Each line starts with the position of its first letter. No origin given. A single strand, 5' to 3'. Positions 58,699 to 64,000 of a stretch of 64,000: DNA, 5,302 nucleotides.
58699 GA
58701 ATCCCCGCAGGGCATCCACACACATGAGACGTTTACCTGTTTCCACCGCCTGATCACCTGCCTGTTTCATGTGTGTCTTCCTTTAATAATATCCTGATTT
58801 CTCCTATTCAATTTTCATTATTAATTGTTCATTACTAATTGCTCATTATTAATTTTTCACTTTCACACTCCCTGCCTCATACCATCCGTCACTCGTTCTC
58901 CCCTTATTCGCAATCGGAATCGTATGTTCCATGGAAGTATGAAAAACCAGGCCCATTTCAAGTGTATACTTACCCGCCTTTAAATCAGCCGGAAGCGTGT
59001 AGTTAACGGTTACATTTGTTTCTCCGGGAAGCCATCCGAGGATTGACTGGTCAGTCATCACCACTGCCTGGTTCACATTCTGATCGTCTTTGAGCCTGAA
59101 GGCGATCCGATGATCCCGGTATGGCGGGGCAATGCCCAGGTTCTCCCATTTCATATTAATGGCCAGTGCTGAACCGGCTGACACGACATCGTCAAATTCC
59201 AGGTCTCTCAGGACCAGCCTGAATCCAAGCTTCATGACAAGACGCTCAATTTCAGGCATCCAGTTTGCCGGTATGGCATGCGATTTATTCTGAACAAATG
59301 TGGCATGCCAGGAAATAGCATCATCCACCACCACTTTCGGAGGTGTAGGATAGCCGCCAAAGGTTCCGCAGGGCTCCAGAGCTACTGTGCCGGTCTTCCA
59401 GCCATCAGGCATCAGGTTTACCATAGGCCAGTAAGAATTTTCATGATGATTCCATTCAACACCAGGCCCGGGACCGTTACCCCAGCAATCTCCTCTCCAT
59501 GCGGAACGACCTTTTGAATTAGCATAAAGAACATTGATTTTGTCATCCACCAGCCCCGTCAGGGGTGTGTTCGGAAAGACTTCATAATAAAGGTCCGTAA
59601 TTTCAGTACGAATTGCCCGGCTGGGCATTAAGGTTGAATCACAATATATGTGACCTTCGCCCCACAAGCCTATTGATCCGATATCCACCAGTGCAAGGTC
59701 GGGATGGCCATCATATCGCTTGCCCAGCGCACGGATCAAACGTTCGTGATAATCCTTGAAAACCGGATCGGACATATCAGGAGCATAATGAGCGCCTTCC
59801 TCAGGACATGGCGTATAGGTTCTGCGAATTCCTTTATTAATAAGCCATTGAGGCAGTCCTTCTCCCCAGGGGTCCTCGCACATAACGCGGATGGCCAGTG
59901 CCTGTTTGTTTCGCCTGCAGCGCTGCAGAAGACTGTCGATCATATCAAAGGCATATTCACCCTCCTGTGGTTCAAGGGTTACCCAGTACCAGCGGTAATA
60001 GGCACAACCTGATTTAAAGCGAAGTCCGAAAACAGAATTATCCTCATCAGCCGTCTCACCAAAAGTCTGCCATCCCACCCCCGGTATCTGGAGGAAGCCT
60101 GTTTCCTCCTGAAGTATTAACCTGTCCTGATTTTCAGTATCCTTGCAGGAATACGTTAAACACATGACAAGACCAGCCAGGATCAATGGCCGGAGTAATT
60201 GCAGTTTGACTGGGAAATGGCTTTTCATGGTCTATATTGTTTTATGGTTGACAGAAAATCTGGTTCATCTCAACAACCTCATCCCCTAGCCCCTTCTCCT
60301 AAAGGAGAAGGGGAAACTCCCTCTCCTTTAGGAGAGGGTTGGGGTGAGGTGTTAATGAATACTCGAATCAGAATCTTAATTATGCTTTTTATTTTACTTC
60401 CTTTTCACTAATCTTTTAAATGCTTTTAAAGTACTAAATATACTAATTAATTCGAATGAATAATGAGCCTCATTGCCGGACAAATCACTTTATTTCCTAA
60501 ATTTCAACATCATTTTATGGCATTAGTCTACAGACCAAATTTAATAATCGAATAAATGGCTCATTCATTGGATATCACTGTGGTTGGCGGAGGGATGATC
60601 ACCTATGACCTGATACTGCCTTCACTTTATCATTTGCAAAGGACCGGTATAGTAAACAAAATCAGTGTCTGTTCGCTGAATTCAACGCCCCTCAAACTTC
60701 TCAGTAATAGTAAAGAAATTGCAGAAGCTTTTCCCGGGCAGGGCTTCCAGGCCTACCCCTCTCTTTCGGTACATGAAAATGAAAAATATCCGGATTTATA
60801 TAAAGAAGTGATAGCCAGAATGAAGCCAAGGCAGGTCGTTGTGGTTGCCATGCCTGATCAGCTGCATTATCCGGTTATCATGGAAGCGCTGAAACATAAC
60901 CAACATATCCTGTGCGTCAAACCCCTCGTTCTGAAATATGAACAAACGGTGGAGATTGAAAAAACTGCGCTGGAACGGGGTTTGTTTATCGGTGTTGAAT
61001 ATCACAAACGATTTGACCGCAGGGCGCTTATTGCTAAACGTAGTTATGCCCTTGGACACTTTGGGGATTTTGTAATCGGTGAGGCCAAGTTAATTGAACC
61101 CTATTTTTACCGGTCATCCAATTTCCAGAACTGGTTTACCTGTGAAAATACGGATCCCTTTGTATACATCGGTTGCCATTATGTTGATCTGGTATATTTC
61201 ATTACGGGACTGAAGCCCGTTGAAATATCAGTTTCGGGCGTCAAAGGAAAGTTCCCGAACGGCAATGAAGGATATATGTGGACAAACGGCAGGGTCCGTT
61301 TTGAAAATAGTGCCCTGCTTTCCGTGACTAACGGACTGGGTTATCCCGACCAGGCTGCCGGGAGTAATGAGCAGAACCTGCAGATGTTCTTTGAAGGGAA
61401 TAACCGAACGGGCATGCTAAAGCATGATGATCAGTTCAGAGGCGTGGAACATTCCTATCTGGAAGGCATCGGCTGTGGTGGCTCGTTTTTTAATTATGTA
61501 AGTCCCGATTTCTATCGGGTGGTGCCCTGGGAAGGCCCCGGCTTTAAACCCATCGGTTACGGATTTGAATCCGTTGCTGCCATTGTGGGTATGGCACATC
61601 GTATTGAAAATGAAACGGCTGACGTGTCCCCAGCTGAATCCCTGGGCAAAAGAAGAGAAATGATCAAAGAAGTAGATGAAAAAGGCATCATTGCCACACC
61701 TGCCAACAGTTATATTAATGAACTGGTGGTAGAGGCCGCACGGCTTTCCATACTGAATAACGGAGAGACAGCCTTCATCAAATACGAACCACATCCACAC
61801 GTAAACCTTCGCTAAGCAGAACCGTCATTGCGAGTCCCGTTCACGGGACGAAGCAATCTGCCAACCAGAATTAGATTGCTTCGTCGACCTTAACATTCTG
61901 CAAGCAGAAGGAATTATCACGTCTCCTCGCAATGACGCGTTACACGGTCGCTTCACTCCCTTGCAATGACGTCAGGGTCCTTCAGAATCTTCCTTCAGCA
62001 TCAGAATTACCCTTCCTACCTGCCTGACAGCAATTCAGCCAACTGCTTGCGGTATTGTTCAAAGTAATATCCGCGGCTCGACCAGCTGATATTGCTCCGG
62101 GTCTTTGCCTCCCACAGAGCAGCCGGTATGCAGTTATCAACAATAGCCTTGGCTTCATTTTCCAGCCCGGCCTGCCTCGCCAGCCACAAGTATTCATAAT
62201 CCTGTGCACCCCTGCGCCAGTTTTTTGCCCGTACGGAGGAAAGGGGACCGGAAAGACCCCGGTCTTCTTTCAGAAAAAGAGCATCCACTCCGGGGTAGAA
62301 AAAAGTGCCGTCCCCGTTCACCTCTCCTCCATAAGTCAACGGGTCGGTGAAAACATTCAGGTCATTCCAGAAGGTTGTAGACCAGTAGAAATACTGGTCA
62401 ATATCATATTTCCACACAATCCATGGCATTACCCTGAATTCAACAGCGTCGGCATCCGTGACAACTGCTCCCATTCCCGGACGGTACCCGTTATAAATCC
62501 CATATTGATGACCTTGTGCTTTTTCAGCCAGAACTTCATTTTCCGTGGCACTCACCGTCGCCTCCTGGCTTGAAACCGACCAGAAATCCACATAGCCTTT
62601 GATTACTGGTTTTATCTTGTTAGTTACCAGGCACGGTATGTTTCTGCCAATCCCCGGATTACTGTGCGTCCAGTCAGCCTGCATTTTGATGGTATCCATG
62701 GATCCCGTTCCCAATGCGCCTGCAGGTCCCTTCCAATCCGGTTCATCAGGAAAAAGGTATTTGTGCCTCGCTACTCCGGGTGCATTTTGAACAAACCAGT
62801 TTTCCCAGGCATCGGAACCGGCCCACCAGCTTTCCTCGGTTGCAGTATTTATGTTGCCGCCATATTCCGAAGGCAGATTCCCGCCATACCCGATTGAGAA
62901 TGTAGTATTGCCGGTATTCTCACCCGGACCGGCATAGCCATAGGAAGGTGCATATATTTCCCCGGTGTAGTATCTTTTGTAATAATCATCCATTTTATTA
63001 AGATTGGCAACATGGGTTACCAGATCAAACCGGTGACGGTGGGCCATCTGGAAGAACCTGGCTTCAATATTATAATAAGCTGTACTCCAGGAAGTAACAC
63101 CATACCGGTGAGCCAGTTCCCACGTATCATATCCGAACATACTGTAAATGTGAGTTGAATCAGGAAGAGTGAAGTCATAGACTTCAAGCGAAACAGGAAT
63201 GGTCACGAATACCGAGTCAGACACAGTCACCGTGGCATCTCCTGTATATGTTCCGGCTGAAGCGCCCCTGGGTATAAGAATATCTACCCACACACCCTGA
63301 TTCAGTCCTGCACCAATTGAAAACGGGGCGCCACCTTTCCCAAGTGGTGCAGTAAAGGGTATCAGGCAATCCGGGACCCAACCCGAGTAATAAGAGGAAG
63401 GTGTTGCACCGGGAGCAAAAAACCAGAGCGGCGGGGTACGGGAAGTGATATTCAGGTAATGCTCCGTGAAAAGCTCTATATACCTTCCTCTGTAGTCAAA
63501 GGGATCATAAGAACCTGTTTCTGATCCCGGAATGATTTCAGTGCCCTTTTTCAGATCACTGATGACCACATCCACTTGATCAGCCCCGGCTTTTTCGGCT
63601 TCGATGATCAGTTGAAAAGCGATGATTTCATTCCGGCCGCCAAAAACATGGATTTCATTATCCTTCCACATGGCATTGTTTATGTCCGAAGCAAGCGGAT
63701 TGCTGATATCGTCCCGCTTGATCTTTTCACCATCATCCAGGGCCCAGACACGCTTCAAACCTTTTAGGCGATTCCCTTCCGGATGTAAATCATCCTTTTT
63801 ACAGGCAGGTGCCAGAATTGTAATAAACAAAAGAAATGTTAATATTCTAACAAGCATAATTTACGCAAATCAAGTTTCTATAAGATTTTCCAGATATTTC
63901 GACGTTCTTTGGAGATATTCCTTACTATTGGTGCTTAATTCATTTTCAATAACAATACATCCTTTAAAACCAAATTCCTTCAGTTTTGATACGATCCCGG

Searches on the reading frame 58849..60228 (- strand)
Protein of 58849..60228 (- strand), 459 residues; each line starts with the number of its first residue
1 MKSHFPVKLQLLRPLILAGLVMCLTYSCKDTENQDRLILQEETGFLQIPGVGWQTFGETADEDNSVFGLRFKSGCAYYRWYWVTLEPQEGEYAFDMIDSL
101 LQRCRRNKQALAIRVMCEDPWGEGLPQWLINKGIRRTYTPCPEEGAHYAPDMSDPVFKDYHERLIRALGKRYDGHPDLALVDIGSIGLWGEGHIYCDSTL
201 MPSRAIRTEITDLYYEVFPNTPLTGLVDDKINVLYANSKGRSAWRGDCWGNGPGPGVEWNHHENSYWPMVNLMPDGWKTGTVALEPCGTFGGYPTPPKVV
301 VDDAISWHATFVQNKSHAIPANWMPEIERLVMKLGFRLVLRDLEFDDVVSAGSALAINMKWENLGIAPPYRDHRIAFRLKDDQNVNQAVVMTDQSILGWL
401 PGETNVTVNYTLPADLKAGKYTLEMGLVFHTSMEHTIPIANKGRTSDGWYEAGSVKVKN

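Call 9: search_protein_families(library=pfam, proteins=[window:58849-60228:-], max_evalue=0.001)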
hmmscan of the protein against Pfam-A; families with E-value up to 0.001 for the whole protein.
window:58849-60228:- (459 aa): 2 families
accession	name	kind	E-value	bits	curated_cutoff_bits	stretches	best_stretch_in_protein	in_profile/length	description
PF16116.10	DUF4832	-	1e-16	61.8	29.2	1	327-440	96-215/216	Domain of unknown function (DUF4832)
PF02449.21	Glyco_hydro_42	-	1.1e-07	32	21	1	82-185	34-136/376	Beta-galactosidase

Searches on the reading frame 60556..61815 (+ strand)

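Call 9: search_protein_families(library=pfam, proteins=[window:60556-61815:+], max_evalue=0.001)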
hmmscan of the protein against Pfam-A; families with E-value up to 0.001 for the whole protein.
window:60556-61815:+ (419 aa): 2 families
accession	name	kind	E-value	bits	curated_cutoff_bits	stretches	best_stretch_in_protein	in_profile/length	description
PF01408.29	GFO_IDH_MocA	-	1.1e-11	45.8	24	1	7-149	3-120/120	Oxidoreductase family, NAD-binding Rossmann fold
PF22725.1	GFO_IDH_MocA_C3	-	0.00012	22.5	27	1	174-265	13-108/124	GFO/IDH/MocA C-terminal domain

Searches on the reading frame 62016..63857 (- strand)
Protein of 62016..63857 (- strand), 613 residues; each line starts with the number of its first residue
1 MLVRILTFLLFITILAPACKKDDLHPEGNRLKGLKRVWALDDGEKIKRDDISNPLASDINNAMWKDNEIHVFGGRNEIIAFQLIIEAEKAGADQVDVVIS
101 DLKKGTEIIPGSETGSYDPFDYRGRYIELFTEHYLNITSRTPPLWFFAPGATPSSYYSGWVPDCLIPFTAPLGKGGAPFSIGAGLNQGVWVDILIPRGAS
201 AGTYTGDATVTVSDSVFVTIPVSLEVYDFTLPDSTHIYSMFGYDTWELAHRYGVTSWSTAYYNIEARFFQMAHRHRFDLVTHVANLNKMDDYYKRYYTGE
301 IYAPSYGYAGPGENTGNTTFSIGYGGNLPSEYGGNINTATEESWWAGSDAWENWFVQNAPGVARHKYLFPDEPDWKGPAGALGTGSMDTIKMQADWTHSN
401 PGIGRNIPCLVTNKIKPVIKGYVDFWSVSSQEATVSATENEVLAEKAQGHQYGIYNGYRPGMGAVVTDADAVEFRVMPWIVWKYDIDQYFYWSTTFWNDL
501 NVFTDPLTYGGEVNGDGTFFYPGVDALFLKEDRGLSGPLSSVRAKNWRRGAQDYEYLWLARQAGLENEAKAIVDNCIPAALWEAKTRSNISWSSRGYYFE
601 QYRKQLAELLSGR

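Call 9: search_protein_families(library=pfam, proteins=[window:62016-63857:-], max_evalue=0.001)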
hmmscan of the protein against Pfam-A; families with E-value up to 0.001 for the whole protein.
window:62016-63857:- (613 aa): 3 families
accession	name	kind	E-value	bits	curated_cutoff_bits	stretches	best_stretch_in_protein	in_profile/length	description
PF13320.12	GH123_cat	-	4.1e-09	36.7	23.1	1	437-557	211-321/324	Glycoside hydrolase 123, catalytic domain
PF22680.2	Glyco_hydro_123_N_2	-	6.5e-07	29.7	27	1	183-211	113-141/142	Glycoside hydrolase 123 N-terminal domain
PF19543.5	GH123_N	-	0.0003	19.2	22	0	181-233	260-312/969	Glycoside hydrolase 123, N-terminal domain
